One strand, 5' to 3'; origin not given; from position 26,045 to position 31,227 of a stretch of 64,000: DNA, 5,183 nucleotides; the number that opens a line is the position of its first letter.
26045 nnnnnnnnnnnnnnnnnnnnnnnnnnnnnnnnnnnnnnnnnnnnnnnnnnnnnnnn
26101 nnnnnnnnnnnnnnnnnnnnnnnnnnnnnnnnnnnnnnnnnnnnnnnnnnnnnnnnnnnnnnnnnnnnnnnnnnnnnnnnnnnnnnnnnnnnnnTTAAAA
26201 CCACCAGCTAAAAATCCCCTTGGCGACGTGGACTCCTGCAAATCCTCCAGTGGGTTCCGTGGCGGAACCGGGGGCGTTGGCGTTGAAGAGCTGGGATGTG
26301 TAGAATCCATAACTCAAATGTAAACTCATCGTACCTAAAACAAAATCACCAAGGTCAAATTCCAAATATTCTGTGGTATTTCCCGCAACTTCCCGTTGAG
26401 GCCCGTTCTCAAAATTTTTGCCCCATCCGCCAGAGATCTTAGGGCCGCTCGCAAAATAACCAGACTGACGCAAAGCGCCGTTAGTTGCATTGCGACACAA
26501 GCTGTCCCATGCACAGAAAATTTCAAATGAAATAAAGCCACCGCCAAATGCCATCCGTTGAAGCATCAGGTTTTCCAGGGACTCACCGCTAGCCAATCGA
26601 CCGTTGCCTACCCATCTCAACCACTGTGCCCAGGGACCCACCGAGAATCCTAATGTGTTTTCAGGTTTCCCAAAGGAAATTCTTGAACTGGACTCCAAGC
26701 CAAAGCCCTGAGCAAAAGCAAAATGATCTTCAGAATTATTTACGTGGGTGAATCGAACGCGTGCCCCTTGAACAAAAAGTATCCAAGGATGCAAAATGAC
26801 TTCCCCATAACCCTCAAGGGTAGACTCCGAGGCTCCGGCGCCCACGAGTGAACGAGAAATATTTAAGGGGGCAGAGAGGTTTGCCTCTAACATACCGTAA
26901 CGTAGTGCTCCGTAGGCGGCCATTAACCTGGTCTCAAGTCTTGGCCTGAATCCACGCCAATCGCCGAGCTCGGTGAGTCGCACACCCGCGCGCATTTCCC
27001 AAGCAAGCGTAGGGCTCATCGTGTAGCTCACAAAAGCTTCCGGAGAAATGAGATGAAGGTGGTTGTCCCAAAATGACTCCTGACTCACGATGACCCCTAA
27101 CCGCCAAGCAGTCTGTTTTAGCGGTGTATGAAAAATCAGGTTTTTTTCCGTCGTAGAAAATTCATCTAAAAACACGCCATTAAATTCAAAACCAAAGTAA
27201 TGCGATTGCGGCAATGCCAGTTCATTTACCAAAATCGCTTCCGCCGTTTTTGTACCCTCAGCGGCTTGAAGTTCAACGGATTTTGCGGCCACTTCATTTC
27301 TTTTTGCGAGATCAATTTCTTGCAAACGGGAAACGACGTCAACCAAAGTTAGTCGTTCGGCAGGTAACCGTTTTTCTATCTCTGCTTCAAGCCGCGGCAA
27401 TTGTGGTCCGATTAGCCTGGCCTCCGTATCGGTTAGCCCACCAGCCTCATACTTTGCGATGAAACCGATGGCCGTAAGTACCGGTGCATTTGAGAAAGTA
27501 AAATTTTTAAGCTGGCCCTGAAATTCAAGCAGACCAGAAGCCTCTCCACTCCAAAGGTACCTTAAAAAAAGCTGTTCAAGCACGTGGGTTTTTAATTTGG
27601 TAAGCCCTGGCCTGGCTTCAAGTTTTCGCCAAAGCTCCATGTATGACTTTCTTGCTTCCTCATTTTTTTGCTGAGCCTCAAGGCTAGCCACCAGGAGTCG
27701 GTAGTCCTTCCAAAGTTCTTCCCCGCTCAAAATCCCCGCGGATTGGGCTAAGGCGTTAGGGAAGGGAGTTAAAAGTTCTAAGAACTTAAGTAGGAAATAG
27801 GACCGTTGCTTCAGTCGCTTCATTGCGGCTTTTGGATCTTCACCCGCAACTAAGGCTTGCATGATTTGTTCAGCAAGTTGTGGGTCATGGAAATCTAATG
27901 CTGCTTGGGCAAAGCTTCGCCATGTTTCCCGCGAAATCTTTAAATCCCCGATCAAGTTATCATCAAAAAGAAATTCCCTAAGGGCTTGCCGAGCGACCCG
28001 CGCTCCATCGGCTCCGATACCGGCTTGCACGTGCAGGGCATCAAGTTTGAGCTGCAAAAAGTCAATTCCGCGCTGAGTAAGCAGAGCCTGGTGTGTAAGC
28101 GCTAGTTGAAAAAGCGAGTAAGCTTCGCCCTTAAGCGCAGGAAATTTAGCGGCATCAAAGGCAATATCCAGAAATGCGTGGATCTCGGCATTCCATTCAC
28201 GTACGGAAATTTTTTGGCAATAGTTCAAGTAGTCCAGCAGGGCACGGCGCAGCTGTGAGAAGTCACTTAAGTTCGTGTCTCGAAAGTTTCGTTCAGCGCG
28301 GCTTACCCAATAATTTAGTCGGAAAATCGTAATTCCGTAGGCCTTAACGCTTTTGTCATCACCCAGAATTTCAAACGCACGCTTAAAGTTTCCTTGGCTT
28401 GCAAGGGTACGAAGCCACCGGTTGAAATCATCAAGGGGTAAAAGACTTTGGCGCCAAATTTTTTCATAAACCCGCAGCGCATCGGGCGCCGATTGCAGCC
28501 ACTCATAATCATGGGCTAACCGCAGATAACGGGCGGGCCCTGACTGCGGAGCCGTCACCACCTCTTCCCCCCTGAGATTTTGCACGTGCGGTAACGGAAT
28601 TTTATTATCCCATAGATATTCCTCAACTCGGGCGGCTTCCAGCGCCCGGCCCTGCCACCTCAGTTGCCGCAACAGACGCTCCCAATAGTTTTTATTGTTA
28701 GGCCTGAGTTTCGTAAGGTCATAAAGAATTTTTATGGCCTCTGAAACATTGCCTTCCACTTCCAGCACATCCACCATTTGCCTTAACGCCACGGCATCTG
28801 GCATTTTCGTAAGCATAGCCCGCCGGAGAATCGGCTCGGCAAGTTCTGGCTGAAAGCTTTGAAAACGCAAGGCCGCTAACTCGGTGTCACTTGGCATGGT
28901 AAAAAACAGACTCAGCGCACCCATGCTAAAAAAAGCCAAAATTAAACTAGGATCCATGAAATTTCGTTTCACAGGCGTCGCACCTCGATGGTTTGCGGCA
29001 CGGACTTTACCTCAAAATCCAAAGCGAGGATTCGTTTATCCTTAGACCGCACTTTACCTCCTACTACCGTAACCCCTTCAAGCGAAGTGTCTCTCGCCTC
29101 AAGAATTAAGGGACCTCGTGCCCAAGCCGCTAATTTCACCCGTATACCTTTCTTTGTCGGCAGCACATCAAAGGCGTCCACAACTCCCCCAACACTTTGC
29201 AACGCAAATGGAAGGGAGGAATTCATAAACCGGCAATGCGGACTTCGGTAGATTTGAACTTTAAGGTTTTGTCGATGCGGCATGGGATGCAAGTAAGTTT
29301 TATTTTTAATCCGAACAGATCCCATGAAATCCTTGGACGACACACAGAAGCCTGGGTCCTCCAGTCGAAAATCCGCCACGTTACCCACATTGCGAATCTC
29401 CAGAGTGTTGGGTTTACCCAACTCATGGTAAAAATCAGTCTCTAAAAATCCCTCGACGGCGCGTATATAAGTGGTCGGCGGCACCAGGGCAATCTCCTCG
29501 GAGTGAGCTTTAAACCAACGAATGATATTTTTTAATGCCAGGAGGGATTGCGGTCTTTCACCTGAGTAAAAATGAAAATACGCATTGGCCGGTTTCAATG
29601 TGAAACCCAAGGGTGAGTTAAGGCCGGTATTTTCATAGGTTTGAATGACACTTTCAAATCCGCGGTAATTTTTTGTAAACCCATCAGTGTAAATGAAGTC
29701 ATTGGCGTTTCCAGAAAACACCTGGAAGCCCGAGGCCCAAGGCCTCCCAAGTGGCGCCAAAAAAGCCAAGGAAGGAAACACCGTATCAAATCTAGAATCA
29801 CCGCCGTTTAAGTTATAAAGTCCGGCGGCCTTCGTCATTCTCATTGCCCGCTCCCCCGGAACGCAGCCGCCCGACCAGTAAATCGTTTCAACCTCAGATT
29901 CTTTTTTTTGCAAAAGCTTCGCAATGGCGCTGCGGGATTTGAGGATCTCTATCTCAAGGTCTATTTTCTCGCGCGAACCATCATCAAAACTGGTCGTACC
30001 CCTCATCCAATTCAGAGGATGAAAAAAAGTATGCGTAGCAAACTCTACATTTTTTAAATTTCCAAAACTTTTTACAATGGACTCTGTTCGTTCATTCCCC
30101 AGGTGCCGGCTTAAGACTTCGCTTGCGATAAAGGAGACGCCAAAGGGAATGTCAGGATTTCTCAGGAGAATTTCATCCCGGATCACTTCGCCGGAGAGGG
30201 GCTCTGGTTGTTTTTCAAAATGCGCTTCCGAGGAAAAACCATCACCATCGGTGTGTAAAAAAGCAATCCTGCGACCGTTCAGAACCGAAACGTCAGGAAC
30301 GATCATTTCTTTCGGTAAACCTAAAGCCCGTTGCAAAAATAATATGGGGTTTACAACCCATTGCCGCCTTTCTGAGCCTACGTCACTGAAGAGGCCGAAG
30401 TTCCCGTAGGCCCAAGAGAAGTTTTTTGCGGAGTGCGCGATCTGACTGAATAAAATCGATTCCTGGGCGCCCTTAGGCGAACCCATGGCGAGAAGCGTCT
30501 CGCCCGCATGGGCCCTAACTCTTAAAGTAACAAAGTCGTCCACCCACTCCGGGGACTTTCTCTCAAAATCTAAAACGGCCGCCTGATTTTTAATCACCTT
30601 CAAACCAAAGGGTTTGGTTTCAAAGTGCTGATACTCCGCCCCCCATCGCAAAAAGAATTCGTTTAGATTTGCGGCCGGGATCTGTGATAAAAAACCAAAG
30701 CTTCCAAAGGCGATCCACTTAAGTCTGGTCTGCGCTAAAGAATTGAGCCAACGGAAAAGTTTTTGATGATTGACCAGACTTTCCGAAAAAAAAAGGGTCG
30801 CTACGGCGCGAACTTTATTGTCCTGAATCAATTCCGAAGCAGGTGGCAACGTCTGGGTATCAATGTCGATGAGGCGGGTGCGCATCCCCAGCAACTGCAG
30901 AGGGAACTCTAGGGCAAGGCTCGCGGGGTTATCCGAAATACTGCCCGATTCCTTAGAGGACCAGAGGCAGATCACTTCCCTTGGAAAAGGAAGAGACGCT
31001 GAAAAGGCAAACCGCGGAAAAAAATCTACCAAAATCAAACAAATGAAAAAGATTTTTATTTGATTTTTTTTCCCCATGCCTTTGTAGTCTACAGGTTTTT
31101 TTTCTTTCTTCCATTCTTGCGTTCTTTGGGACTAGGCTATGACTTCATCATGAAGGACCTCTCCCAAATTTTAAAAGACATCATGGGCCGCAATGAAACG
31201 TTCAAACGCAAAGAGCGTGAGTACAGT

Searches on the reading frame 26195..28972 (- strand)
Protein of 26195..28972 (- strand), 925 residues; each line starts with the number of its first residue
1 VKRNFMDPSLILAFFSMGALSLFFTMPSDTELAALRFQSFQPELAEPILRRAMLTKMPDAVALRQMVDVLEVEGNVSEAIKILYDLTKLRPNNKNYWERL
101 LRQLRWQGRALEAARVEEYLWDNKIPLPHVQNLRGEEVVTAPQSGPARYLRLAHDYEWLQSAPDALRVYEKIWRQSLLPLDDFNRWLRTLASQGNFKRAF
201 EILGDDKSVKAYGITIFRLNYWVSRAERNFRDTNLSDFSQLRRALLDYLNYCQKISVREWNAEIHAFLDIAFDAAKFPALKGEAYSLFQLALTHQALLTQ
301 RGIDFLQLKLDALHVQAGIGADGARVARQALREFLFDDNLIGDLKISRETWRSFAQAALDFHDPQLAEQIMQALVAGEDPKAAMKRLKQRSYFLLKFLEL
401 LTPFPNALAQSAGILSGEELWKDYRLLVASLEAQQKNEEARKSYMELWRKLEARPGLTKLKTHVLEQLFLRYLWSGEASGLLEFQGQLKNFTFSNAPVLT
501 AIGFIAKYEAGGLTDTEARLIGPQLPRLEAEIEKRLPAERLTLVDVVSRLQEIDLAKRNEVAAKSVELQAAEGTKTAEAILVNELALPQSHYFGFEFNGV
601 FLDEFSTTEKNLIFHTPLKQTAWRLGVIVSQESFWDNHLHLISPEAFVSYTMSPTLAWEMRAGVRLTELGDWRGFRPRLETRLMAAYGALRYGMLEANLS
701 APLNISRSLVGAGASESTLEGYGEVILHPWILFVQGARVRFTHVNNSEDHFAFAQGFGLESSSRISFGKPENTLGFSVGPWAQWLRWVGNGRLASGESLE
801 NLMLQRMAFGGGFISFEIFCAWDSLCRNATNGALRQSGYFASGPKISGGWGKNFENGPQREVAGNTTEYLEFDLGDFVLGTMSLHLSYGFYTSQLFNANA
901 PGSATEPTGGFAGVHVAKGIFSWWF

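Call 3: search_protein_families(library=pfam, proteins=[window:26195-28972:-], max_evalue=0.01)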
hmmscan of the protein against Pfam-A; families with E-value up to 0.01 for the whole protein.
window:26195-28972:- (925 aa): 2 families
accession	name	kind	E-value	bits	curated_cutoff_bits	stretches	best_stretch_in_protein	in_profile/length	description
PF13428.12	TPR_14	-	0.00024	21.9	23.5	1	62-101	3-42/44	Tetratricopeptide repeat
PF14559.12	TPR_19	-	0.0014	19.3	25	1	38-104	3-68/68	Tetratricopeptide repeat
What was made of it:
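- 26195..28972 (-): PelB-like protein with N-terminal TPR (inferred from position). Weak TPR hits (call 3).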

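Call 4: search_protein_families(library=ncbifam, proteins=[window:26195-28972:-], max_evalue=0.01)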
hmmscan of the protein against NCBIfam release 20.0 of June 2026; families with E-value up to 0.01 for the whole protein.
window:26195-28972:- (925 aa): 0 families

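Call 79: search_solved_structures(query=window:26195-28972:-, max_evalue=1)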
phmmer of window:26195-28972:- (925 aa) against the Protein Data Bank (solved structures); distinct sequences matched with E-value up to 1: 3.
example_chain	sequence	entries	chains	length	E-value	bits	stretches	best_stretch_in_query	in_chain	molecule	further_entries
5fzr_A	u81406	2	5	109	0.031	15.8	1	31-115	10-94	DESIGNED TPR PROTEIN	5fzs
5fzq_A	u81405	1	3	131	0.053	15.1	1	31-115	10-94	DESIGNED TPR PROTEIN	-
2avd_A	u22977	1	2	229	0.31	12.5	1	14-130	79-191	Catechol-O-methyltransferase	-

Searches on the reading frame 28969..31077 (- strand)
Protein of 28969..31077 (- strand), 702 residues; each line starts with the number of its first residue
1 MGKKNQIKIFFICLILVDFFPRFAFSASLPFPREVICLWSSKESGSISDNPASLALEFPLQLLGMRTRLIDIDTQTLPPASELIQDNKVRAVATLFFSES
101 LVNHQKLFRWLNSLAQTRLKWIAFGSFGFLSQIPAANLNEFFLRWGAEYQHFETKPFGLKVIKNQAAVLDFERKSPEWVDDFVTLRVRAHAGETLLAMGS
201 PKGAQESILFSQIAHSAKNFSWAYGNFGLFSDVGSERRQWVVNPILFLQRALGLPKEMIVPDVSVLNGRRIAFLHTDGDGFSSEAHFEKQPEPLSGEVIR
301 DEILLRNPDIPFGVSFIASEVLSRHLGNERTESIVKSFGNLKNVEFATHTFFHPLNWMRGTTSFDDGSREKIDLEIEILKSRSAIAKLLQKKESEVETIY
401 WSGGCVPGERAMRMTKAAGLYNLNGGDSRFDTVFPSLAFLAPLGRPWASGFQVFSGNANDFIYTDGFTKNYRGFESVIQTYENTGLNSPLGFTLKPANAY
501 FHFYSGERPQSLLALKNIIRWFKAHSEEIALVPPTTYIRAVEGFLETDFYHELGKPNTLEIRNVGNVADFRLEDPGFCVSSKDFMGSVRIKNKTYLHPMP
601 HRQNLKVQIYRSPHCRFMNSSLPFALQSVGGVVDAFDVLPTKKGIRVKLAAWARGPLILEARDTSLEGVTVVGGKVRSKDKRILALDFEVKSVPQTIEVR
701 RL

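Call 3: search_protein_families(library=pfam, proteins=[window:28969-31077:-], max_evalue=0.01)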
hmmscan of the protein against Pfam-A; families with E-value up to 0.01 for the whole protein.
window:28969-31077:- (702 aa): 0 families

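Call 4: search_protein_families(library=ncbifam, proteins=[window:28969-31077:-], max_evalue=0.01)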
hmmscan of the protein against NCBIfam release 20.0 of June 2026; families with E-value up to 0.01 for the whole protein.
window:28969-31077:- (702 aa): 0 families

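Call 6: search_solved_structures(query=window:28969-31077:-, max_evalue=1, show_alignments=2)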
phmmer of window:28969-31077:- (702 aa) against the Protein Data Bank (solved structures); distinct sequences matched with E-value up to 1: 1.
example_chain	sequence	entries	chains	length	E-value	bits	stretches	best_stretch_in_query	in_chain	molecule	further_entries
9cgy_A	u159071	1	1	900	2.2e-40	141.9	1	235-547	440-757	PelA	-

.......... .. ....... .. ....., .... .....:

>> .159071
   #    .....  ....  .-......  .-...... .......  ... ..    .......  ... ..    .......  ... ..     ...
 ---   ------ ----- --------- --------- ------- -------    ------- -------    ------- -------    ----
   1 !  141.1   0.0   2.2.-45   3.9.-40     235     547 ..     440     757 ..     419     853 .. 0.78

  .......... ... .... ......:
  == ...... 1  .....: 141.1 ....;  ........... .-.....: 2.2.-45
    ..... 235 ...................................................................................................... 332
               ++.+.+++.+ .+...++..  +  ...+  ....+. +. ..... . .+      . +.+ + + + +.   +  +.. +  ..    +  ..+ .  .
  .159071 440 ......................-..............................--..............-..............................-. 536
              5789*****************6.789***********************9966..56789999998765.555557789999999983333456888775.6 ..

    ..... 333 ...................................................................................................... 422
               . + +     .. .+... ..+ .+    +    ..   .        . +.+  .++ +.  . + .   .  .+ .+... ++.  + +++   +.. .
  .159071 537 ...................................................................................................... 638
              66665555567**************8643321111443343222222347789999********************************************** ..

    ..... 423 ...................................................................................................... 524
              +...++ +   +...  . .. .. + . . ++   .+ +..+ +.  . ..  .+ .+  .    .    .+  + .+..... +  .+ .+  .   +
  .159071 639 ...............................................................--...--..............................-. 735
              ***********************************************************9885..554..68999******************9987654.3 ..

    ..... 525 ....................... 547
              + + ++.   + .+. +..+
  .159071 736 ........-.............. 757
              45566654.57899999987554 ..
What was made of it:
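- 28969..31077 (-): PelA-like modification enzyme without a hydrolase domain (α/β domain + deacetylase + β-rich domain). phmmer matches 9cgy at chain positions 440-757 (call 6).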

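Call 41: find_homologous_proteins(query=window:28969-31077:-, max_evalue=0.00001)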
Query window:28969-31077:- (702 aa): 9 proteins with E <= 0.00001 among 8000 candidates.
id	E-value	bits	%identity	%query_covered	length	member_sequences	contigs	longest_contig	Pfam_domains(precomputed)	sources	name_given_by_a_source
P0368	0.0e+0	1612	100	100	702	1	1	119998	-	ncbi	-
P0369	4.9e-97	344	36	84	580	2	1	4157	-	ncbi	-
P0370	4.4e-56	209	27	84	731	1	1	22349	-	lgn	-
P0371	3.3e-51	193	26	81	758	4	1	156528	-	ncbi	-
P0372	2.4e-49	187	27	77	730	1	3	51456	PF09960.15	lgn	-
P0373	4.7e-48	182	32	33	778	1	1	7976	-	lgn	-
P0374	1.8e-45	174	33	57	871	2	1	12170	PF03537.20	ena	-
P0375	1.8e-40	157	26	74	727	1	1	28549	-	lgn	-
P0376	3.1e-17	80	37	27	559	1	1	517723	-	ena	-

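Call 42: find_encoding_contigs(protein=P0368, flank=1000, max_places=2)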
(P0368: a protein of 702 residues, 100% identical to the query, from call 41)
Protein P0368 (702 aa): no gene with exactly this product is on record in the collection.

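Call 50: search_solved_structures(query=A3, max_evalue=0.01, show_alignments=1)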
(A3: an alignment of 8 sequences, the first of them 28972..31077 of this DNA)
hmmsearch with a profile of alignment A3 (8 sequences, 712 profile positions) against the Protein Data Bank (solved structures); distinct sequences matched with E-value up to 0.01: 1.
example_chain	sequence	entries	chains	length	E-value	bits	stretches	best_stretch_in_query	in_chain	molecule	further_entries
9cgy_A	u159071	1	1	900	9.4e-125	420.8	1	21-634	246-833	PelA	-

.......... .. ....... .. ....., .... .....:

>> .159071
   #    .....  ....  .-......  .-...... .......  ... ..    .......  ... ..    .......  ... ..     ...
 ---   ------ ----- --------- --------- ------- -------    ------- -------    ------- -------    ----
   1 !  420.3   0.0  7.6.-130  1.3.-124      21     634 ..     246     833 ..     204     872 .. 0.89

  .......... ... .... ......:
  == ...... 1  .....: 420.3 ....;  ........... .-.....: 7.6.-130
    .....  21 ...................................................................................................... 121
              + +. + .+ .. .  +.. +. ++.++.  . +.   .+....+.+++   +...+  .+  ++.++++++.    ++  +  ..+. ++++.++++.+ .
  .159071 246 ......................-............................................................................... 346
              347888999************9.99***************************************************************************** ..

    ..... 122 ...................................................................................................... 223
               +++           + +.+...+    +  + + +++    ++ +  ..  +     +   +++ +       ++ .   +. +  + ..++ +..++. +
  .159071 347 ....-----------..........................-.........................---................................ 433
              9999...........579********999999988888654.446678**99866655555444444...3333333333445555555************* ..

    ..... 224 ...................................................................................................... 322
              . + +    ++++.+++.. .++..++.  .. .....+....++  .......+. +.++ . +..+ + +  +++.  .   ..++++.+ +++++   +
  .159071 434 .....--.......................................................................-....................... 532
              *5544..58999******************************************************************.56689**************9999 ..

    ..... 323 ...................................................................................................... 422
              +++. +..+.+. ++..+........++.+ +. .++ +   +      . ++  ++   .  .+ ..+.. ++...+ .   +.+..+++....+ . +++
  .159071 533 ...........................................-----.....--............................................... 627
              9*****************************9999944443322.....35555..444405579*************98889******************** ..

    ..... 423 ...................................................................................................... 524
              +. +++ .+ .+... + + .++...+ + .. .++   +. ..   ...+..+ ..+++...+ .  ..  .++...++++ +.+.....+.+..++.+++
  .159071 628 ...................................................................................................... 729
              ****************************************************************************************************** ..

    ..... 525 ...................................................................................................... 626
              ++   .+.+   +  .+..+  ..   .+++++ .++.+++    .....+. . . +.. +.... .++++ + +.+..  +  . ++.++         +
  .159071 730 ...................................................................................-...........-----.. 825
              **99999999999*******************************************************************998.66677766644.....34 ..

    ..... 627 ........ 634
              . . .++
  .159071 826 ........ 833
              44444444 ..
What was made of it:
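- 28969..31077 (-): The profile matches 9cgy at chain positions 246-833, E 9.4e-125 (call 50).
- On PelA (Pel modification enzyme), for ORF 28969-31077: Profile match to 9cgy chain positions 246-833, E 9.4e-125 (call 50).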

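Call 66: predict_structure(alignment_id=A3)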
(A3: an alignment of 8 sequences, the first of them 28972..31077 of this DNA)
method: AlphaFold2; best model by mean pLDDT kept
length: 702 residues; sequences in the alignment: 8
mean_pLDDT: 71.3   pTM: 0.75
mean pLDDT of the five models: 71.3, 69.9, 69.6, 67.1, 66.4
residues with pLDDT >= 90: 111; 70-90: 327; 50-70: 138; < 50: 126
segments of 3 or more residues with pLDDT < 50: 1-3, 19-26, 204-210, 353-371, 458-468, 612-638, 650-684, 690-702
pLDDT, mean of each block of 10 residues (from residue 1): 59 61 57 92 76 85 90 89 83 89 91 91 89 90 87 61 65 58 68 72 48 78 80 64 84 82 84 80 70 86 92 87 79 90 90 41 32 76 92 90 72 88 72 72 82 69 44 67 64 73 71 81 87 91 88 77 85 63 70 76 72 35 27 38 51 37 38 39 49 42 37
secondary structure, 60 per line:
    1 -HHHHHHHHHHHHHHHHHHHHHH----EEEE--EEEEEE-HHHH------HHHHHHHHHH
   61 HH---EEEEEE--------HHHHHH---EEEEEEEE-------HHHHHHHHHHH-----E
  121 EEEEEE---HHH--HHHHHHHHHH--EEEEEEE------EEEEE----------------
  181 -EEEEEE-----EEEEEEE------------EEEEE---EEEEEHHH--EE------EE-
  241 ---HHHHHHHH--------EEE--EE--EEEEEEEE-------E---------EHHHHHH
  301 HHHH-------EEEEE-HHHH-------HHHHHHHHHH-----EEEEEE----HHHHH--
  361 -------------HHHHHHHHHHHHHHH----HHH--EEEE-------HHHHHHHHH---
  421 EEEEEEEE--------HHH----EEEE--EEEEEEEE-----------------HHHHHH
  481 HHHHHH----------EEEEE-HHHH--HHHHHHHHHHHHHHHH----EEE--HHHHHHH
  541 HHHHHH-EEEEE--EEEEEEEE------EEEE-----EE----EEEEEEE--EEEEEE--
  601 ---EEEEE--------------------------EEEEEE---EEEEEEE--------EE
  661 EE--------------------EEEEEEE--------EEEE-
elements in order (helices of 4 or more, strands of 3 or more residues): H2-23 E28-31 E34-39 H41-44 H51-62 E66-71 H80-85 E89-96 H104-114 E120-126 H135-144 E147-153 E160-164 E182-187 E193-199 E212-216 E220-224 H244-251 E260-262 E269-276 H295-304 E312-316 H318-321 H329-338 E344-349 H354-358 H374-388 E398-401 H409-417 E421-428 E444-447 E450-457 H475-486 E497-501 H503-506 H509-524 E529-531 H534-546 E548-552 E555-562 E569-572 E584-590 E593-598 E604-608 E635-640 E644-650 E659-662 E683-689 E698-701

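Call 71: fold_search(model_id=the predicted structure, library=pdb)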
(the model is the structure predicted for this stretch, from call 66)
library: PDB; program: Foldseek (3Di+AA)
matches with E <= 10: 1389; with E <= 0.001: 7
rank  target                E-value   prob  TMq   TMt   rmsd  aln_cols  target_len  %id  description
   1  9cgy                  7.3e-33  1.00  0.63  0.55  16.2       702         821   20  Structure of the Pel modification enzyme PelA from Pseudomonas thermotolerans (released 2025-05-14)
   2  8cd0_A                1.6e-06  1.00  0.23  0.23  12.5       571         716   10  Human heparan sulfate N-deacetylase-N-sulfotransferase 1 in complex with calcium, 3'-phosphoadenosine-5'-phosphosulfat (released 2024-02-07)
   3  7e1y_A                6.4e-05  1.00  0.27  0.34  22.7       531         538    9  Staphylothermus marinus amylopullulanase -SmApu (released 2022-02-09)
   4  1k1x_A                1.6e-04  1.00  0.25  0.27   6.0       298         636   12  Crystal structure of 4-alpha-glucanotransferase from thermococcus litoralis (released 2003-06-17)
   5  1k1w                  2.8e-04  1.00  0.23  0.25   6.4       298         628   12  Crystal structure of 4-alpha-glucanotransferase from thermococcus litoralis (released 2003-06-17)
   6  1k1x_B                4.0e-04  1.00  0.24  0.27   6.5       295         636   12  Crystal structure of 4-alpha-glucanotransferase from thermococcus litoralis (released 2003-06-17)
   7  3lm3                  4.5e-04  1.00  0.27  0.41  14.3       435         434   11  Crystal structure of a putative glycoside hydrolase/deacetylase (bdi_3119) from parabacteroides distasonis at 1.44 A res (released 2010-02-16)
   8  4yzp                  2.5e-03  0.57  0.18  0.22  19.6       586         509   10  Crystal structure of a tri-modular GH5 (subfamily 4) endo-beta-1, 4-glucanase from Bacillus licheniformis (released 2016-09-07)
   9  3dhu_B                4.2e-03  0.63  0.17  0.24  14.4       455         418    8  Crystal structure of an alpha-amylase from Lactobacillus plantarum (released 2008-08-12)
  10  6t6g_AAA              4.7e-03  0.95  0.15  0.16   8.2       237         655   12  Bacteroides salyersiae GH164 beta-mannosidase in complex with noeuromycin (released 2020-01-01)
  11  5cj5_B                6.3e-03  0.57  0.18  0.18  15.2       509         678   11  Structure of Mycobacterium thermoresistibile GlgE APO form at 3.13A resolution (released 2015-12-09)
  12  7oms_AAA              8.8e-03  0.93  0.16  0.17   7.3       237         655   12  Bs164 in complex with mannocyclophellitol aziridine (released 2022-02-02)
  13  6jow_A                8.8e-03  0.89  0.17  0.16   9.8       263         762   12  Exo-beta-D-glucosaminidase from Pyrococcus furiosus (released 2020-03-25)
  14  6t75_EEE              9.9e-03  0.91  0.16  0.17   7.2       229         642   13  Bacteroides salyersiae GH164 beta-mannosidase 2-deoxy-2-fluoro-beta-D-mannosyl enzyme intermediate (released 2020-01-01)
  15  4nx0_A                1.2e-02  0.23  0.14  0.20  14.8       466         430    8  Crystal structure of Abp-WT, a GH27-b-L-arabinopyranosidase from Geobacillus stearothermophilus (released 2014-12-03)
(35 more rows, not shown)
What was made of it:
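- On PelA (Pel modification enzyme), for ORF 28969-31077: Foldseek to 9cgy E 7.3e-33 (call 71).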
